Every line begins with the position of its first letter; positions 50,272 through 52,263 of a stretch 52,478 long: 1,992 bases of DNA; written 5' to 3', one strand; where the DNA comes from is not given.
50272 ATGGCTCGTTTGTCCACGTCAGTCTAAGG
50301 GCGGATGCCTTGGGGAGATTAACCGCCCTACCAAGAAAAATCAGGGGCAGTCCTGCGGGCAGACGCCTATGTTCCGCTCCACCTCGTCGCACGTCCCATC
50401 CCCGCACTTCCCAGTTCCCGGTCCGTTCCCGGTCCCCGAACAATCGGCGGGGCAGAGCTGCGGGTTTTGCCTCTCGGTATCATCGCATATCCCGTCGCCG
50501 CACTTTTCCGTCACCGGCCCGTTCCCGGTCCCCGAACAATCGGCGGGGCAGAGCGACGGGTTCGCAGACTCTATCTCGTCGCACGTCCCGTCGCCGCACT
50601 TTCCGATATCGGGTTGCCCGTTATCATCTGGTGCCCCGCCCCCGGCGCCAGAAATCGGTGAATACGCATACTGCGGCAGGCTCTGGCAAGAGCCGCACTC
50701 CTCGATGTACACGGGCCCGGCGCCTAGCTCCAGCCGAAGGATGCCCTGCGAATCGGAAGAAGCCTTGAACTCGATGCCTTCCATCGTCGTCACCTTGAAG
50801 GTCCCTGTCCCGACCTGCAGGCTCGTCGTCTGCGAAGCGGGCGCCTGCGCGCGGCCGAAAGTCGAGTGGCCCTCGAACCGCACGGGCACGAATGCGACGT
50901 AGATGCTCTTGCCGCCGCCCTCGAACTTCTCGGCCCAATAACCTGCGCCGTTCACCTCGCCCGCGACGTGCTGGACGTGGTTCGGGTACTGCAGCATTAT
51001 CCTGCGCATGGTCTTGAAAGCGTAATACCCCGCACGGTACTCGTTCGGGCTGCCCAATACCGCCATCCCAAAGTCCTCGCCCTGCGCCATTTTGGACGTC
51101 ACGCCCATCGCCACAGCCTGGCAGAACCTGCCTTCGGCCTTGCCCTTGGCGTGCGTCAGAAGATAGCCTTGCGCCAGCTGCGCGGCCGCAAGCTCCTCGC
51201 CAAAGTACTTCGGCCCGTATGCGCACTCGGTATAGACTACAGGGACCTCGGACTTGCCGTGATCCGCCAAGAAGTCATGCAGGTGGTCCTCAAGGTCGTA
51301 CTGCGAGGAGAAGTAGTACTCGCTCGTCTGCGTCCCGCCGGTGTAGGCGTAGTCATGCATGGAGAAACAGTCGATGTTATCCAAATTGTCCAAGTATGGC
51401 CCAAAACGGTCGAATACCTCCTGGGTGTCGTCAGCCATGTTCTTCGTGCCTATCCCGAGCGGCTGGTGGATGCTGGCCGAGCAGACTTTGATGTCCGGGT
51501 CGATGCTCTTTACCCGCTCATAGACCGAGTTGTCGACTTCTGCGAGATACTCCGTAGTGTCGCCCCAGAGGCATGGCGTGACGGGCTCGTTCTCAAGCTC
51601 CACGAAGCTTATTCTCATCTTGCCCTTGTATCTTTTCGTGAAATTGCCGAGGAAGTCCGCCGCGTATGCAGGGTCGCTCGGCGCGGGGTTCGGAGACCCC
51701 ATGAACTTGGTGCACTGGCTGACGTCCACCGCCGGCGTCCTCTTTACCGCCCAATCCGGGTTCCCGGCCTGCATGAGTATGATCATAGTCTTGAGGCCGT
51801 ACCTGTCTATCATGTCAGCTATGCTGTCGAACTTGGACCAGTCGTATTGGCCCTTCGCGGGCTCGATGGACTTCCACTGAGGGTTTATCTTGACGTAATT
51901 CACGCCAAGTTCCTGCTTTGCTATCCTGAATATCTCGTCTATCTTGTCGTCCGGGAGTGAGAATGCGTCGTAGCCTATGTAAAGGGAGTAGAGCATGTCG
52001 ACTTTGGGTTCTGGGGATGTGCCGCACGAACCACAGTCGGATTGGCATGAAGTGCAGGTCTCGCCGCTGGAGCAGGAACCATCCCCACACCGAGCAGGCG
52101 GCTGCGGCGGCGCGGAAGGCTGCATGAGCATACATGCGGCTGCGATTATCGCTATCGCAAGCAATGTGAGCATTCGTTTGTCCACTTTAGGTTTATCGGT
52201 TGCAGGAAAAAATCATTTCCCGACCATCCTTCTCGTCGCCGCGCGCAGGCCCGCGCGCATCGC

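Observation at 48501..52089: A four-Cys mini-module (CGDGxC-x6-10-C(P)xDC) shared by all four large secreted proteins, nine copies in two loci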

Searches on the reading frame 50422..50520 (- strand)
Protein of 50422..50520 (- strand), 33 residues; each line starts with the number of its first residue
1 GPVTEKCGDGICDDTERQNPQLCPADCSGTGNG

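Call 24: search_protein_families(library=pfam, proteins=[window:50422-50520:-], max_evalue=10)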
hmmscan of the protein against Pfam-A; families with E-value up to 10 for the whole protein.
seq(33 aa): 1 family
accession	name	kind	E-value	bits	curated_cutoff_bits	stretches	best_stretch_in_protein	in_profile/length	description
PF22540.1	RET_CRD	-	1.9e-06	28.5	26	1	2-28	43-69/103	RET, Cysteine Rich Domain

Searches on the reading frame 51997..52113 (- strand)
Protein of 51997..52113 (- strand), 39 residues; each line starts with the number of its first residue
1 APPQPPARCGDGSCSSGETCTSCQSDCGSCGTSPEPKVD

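Call 24: search_protein_families(library=pfam, proteins=[window:51997-52113:-], max_evalue=10)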
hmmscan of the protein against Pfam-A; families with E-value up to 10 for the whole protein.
seq(39 aa): 1 family
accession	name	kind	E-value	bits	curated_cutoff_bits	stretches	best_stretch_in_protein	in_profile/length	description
PF08601.15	PAP1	-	0.24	11.6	23.2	1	15-38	134-157/370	Transcription factor PAP1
